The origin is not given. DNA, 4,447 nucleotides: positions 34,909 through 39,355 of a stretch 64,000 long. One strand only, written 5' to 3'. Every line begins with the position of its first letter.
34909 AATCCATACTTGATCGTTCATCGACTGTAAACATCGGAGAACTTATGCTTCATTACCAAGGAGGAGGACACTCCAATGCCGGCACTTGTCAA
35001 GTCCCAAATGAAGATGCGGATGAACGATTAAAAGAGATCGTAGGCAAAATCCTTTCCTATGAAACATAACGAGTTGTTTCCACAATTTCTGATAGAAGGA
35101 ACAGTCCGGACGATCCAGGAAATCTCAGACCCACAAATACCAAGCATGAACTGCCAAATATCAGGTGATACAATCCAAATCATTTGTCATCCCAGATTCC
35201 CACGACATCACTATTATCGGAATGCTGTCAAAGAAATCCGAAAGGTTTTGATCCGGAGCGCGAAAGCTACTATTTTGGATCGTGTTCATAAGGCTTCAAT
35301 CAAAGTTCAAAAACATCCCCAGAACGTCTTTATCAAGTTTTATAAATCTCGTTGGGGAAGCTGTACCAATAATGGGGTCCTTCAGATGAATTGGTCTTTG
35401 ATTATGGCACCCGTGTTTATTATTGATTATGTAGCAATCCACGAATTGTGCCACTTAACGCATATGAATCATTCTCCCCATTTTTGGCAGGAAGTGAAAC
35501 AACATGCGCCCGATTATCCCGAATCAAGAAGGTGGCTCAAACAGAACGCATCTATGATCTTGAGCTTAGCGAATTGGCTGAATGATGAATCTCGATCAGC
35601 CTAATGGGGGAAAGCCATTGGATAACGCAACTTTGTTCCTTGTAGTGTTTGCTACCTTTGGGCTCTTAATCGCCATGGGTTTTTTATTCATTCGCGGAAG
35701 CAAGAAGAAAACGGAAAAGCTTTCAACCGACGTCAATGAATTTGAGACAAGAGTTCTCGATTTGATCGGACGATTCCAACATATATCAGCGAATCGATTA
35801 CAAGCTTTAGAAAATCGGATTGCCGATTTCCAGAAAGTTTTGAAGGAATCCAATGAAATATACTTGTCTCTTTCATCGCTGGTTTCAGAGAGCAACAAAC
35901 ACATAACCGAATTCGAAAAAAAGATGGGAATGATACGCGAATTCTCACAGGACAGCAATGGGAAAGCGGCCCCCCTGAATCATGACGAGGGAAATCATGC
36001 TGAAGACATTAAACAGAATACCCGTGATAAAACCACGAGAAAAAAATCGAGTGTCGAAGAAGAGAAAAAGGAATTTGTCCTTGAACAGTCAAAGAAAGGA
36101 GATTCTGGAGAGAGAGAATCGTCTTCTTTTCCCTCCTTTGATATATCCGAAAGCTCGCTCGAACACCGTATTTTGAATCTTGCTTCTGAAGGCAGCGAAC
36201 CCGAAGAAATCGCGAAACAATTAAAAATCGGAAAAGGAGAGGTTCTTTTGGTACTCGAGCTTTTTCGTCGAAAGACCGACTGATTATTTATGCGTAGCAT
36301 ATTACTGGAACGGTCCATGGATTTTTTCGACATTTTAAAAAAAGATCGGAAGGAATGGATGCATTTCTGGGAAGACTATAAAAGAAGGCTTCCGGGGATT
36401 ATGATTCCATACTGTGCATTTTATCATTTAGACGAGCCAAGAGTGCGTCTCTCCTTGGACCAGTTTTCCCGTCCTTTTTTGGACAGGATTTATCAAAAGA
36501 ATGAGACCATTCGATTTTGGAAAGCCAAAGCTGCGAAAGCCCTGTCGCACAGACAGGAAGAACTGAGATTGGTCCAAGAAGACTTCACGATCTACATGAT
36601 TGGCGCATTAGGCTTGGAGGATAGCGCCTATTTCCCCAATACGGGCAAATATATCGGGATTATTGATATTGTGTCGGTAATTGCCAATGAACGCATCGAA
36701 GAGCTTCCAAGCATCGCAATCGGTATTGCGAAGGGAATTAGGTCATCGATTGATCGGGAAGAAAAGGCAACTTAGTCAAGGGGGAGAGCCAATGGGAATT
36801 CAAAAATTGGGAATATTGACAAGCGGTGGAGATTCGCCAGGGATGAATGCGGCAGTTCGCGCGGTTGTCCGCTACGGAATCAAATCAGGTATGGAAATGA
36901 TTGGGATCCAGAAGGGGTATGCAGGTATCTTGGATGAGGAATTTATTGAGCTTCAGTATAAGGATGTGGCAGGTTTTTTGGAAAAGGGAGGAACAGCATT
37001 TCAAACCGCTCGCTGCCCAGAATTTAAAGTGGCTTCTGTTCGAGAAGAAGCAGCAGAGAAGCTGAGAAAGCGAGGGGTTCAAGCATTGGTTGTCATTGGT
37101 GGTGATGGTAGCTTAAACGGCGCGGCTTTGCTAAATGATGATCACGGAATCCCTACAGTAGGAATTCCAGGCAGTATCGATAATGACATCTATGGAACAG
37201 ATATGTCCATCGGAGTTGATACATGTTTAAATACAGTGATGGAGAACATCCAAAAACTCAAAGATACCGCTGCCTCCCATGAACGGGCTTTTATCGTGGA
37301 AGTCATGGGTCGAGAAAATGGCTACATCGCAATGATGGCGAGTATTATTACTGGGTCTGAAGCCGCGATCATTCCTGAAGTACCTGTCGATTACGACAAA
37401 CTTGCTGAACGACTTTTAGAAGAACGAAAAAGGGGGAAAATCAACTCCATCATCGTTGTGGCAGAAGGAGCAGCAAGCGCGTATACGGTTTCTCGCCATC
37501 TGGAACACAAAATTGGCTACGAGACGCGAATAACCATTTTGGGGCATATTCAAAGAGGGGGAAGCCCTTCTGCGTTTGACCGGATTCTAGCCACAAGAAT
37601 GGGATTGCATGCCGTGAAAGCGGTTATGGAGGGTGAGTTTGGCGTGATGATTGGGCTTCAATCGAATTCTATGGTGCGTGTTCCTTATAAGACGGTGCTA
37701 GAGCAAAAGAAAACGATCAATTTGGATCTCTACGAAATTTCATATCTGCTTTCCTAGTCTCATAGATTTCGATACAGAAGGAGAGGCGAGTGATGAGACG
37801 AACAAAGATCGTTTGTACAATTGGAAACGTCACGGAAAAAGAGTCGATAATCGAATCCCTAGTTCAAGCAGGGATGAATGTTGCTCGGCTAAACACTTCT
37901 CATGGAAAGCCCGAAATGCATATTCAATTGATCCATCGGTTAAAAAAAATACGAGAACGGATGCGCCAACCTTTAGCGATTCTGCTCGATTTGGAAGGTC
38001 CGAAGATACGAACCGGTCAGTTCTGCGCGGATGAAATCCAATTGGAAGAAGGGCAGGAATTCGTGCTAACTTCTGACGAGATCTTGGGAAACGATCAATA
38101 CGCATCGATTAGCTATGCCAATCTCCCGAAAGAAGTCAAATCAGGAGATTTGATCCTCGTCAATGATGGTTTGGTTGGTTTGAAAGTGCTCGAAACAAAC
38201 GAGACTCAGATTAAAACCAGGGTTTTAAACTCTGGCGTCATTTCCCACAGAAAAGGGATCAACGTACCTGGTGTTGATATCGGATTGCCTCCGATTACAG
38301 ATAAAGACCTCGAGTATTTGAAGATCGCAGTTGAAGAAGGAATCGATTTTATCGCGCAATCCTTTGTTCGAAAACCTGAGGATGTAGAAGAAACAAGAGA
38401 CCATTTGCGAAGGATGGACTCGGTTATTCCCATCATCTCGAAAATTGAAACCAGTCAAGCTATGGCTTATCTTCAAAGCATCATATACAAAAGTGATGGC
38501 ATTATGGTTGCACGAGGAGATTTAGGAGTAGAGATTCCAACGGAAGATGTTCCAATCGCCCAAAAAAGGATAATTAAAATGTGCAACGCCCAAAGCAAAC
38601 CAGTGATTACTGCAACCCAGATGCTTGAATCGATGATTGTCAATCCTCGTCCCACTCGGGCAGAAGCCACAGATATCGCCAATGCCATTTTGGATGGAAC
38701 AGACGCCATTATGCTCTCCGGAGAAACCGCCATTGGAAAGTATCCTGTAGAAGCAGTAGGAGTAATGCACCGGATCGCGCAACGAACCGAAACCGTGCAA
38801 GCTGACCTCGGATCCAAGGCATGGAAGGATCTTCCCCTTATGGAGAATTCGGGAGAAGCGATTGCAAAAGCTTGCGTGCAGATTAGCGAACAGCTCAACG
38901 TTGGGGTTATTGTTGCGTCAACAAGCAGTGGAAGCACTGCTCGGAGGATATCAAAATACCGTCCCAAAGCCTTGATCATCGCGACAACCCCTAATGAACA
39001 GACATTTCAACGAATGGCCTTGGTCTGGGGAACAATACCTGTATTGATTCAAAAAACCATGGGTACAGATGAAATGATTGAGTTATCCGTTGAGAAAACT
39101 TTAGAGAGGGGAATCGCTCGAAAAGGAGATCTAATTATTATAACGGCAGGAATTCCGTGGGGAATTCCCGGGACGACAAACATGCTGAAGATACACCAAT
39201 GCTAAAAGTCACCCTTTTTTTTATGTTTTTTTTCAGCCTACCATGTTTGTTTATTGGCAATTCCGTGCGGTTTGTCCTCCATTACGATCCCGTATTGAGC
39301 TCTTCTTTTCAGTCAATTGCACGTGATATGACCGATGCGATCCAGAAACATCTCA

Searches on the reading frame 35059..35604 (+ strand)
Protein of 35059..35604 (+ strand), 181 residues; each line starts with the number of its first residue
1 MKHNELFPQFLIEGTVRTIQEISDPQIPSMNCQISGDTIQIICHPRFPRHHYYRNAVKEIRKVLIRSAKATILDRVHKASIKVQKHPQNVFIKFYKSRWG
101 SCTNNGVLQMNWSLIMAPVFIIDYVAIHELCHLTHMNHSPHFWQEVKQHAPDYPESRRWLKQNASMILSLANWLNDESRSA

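Call 36: search_protein_families(library=pfam, proteins=[window:35059-35604:+], max_evalue=0.001)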
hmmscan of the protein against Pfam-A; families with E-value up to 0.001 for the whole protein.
window:35059-35604:+ (181 aa): 1 family
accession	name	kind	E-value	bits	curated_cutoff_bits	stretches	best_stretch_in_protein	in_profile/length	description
PF01863.23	YgjP-like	-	3.3e-37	129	26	1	51-163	95-207/207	YgjP-like, metallopeptidase domain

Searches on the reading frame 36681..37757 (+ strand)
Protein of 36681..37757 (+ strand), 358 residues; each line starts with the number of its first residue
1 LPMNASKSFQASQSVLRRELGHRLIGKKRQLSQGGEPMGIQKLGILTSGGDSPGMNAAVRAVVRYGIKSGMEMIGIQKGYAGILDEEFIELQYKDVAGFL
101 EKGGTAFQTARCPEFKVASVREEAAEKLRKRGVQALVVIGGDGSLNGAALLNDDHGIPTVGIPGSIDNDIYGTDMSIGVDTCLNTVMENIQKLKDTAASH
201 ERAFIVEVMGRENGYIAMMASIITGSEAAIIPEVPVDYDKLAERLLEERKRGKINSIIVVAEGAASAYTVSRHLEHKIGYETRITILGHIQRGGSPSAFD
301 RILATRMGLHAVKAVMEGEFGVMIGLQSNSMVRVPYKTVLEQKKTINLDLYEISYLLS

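Call 36: search_protein_families(library=pfam, proteins=[window:36681-37757:+], max_evalue=0.001)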
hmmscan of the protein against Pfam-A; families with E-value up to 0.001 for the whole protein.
window:36681-37757:+ (358 aa): 3 families
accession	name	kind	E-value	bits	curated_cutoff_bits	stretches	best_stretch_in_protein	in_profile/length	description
PF00365.25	PFK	-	5.5e-109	364.2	30.9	1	42-314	1-276/277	Phosphofructokinase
PF01513.26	NAD_kinase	-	4.5e-05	24.2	25.5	1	120-163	60-103/130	ATP-NAD kinase N-terminal domain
PF00781.29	DAGK_cat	-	0.00064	19.8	23.6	0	117-171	40-96/125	Diacylglycerol kinase catalytic domain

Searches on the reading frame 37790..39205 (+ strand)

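Call 36: search_protein_families(library=pfam, proteins=[window:37790-39205:+], max_evalue=0.001)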
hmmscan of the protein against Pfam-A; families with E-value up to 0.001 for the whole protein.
window:37790-39205:+ (471 aa): 2 families
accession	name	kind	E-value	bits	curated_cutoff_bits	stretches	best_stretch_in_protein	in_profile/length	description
PF00224.27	PK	-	1e-122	409.8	30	1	2-323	1-328/328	Pyruvate kinase, barrel domain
PF02887.21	PK_C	-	1.4e-39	135.1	28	1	356-469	1-114/114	Pyruvate kinase, alpha/beta domain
